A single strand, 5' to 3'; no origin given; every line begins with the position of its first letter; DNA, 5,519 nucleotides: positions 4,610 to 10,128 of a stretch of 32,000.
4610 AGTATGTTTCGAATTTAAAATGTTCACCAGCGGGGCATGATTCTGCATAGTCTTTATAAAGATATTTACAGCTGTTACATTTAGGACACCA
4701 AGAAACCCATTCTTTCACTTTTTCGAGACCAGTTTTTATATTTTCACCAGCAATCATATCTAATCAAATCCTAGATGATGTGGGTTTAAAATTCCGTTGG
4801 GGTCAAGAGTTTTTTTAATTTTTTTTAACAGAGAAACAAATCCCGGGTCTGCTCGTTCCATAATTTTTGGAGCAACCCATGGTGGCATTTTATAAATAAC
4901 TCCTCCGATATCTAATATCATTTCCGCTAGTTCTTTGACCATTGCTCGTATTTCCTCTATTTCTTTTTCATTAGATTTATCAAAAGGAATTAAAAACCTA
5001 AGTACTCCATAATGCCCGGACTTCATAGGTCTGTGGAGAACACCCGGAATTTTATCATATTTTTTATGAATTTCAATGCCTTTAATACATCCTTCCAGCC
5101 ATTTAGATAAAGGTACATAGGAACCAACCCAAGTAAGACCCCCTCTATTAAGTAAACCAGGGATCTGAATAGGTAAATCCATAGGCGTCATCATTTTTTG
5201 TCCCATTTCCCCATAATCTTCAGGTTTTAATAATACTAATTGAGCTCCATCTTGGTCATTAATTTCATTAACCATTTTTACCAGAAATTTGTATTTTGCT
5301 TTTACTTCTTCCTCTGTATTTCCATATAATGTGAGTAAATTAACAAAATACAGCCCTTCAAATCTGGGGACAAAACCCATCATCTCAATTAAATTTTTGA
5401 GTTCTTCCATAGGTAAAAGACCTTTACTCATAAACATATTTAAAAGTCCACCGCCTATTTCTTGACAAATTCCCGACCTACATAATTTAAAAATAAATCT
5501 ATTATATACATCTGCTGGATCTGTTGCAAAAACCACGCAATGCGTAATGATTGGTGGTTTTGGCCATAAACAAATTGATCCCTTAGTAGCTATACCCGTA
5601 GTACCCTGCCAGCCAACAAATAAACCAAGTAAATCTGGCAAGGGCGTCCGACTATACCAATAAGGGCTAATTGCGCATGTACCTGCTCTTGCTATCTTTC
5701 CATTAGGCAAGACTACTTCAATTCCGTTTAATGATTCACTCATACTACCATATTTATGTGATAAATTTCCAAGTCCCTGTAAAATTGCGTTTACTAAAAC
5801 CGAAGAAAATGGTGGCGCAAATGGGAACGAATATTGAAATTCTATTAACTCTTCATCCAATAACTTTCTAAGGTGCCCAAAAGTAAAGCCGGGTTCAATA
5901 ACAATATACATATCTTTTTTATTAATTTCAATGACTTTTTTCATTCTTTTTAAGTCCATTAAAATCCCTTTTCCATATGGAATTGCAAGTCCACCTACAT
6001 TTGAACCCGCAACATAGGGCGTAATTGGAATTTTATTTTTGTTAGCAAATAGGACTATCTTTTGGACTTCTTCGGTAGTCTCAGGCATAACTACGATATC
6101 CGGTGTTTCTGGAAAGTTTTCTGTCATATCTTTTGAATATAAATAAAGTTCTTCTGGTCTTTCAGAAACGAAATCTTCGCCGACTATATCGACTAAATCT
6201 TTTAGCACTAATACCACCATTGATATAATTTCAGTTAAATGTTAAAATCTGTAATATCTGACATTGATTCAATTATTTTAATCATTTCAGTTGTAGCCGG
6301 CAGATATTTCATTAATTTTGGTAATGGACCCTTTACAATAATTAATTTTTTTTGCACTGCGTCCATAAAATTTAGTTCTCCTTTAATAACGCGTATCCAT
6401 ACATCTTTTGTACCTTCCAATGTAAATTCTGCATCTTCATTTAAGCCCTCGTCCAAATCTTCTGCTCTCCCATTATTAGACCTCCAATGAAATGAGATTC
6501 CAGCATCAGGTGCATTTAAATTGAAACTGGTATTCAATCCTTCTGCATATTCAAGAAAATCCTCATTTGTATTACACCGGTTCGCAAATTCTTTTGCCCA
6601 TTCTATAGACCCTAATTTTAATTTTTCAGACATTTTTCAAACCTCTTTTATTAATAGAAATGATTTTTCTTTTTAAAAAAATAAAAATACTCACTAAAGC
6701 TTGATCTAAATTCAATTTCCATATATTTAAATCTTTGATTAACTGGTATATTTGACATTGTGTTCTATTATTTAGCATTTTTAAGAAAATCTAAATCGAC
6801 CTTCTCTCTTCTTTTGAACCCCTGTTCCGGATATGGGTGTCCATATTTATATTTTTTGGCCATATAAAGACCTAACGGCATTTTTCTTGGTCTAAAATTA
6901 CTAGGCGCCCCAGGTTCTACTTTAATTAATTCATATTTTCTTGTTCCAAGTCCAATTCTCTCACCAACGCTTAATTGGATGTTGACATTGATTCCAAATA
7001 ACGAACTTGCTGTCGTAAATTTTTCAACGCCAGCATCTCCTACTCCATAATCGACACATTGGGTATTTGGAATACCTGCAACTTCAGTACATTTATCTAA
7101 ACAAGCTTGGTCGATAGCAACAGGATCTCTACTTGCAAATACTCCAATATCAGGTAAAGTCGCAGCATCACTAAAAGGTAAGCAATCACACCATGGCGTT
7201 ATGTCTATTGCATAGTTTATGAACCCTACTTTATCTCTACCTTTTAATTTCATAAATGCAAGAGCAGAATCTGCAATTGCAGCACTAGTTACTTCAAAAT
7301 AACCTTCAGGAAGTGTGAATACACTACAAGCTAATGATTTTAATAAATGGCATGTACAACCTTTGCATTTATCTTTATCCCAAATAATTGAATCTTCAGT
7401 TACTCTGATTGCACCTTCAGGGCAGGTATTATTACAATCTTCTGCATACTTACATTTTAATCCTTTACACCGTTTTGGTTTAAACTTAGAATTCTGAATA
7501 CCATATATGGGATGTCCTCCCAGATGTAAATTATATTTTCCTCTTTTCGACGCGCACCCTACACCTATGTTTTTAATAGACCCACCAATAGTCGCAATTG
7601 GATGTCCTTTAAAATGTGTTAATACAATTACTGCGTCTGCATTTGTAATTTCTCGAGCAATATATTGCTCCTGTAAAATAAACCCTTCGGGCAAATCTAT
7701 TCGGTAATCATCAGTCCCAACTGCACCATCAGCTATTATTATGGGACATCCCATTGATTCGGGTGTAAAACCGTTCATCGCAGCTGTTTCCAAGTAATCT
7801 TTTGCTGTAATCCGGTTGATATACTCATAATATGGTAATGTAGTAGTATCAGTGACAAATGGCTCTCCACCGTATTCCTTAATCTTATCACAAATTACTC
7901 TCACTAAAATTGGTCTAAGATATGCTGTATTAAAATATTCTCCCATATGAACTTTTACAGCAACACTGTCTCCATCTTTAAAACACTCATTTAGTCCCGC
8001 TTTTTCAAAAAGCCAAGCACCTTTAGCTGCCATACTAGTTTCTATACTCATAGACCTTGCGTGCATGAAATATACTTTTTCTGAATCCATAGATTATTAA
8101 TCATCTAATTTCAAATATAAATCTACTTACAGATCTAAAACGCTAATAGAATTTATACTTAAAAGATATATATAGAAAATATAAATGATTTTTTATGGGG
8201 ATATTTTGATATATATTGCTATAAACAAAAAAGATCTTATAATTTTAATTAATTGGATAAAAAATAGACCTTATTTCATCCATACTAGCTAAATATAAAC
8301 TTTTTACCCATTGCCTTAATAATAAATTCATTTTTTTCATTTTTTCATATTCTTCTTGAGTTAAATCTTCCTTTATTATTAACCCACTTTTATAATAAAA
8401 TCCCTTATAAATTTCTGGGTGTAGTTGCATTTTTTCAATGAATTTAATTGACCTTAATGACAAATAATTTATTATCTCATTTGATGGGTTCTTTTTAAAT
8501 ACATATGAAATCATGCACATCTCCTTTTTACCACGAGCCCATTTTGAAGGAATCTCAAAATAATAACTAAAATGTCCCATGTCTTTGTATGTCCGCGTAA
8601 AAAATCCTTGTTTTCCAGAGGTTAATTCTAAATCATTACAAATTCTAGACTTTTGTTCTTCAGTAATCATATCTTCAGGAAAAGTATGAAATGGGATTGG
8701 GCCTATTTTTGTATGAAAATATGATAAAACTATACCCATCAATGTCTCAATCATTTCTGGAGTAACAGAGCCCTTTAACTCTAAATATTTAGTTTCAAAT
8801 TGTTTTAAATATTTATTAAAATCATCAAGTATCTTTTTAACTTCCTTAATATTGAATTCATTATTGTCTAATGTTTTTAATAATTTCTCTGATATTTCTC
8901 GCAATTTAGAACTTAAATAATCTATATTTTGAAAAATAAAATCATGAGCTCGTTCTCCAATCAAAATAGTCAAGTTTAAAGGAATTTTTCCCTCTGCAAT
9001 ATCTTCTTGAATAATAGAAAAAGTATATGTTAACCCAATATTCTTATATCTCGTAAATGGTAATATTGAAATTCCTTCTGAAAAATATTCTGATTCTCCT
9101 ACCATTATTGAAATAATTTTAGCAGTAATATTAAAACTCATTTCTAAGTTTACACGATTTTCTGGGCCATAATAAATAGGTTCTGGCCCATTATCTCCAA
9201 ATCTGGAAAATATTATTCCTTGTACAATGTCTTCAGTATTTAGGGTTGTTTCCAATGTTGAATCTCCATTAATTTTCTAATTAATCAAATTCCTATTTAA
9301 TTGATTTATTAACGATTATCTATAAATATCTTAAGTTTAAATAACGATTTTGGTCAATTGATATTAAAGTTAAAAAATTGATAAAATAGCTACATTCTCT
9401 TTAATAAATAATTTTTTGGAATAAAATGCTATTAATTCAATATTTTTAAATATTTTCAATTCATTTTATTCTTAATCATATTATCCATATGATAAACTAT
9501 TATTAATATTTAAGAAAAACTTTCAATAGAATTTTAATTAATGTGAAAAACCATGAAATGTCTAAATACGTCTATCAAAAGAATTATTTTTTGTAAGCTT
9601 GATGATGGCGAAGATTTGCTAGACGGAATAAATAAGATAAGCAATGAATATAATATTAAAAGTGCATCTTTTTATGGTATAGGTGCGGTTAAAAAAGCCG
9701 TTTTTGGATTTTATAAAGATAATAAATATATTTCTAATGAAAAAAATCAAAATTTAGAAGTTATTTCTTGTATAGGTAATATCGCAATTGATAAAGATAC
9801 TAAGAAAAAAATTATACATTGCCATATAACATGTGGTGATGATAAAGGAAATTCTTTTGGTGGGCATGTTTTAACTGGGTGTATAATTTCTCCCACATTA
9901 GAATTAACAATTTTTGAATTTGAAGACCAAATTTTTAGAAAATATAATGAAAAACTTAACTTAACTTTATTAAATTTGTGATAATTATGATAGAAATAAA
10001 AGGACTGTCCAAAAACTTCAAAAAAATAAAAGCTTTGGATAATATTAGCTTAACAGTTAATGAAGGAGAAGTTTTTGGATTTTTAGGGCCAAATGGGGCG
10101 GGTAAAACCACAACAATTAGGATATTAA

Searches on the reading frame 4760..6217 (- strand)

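Call 22: search_protein_families(library=pfam, proteins=[window:4760-6217:-], max_evalue=0.01)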
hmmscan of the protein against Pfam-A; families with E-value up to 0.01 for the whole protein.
window:4760-6217:- (485 aa): 2 families
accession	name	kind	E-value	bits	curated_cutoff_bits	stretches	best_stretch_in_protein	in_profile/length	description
PF01565.28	FAD_binding_4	-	1.6e-28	99.6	26.4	1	39-178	1-138/139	FAD binding domain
PF02913.24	FAD-oxidase_C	-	2.5e-08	34.4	21.2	1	368-480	135-246/248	FAD linked oxidases, C-terminal domain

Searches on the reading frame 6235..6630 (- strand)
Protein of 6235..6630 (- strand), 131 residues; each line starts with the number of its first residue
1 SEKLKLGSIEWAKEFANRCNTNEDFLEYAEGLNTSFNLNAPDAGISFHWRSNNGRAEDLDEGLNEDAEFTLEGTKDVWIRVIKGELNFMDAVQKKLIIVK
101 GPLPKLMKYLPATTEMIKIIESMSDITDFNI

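Call 22: search_protein_families(library=pfam, proteins=[window:6235-6630:-], max_evalue=0.01)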
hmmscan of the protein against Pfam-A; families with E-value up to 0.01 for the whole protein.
window:6235-6630:- (131 aa): 2 families
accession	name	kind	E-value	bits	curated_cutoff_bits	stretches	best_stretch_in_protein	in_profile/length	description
PF14864.11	Alkyl_sulf_C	-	7e-05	23.5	27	1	29-110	29-110/125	Alkyl sulfatase C-terminal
PF02036.22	SCP2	-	0.00036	21.2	21.3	1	25-109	15-96/101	SCP-2 sterol transfer family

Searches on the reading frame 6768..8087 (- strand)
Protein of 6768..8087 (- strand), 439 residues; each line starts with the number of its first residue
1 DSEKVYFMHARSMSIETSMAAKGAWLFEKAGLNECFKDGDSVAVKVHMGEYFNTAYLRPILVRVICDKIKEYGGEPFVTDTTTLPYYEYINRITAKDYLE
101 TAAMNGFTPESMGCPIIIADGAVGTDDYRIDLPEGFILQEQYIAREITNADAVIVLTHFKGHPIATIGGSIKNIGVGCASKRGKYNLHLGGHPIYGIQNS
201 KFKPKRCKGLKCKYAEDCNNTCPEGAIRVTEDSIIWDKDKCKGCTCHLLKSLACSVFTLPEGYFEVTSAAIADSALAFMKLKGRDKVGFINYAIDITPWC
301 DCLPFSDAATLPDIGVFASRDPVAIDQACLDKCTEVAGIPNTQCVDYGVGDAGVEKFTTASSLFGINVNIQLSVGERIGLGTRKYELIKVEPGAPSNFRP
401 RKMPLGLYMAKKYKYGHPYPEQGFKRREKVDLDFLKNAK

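Call 22: search_protein_families(library=pfam, proteins=[window:6768-8087:-], max_evalue=0.01)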
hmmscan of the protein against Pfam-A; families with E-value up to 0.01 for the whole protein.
window:6768-8087:- (439 aa): 1 family
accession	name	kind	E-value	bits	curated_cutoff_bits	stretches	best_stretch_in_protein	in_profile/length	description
PF04015.17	DUF362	-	4.7e-43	148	24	1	42-331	1-200/200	Domain of unknown function (DUF362)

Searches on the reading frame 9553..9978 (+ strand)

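Call 21: search_protein_families(library=pfam, proteins=[window:9553-9978:+], max_evalue=0.01)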
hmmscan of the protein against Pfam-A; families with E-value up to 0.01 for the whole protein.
window:9553-9978:+ (142 aa): 1 family
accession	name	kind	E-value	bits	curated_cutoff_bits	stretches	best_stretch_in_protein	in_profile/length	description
PF03479.20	PCC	-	2.6e-28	99.1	25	1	10-124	1-116/117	Plants and Prokaryotes Conserved (PCC) domain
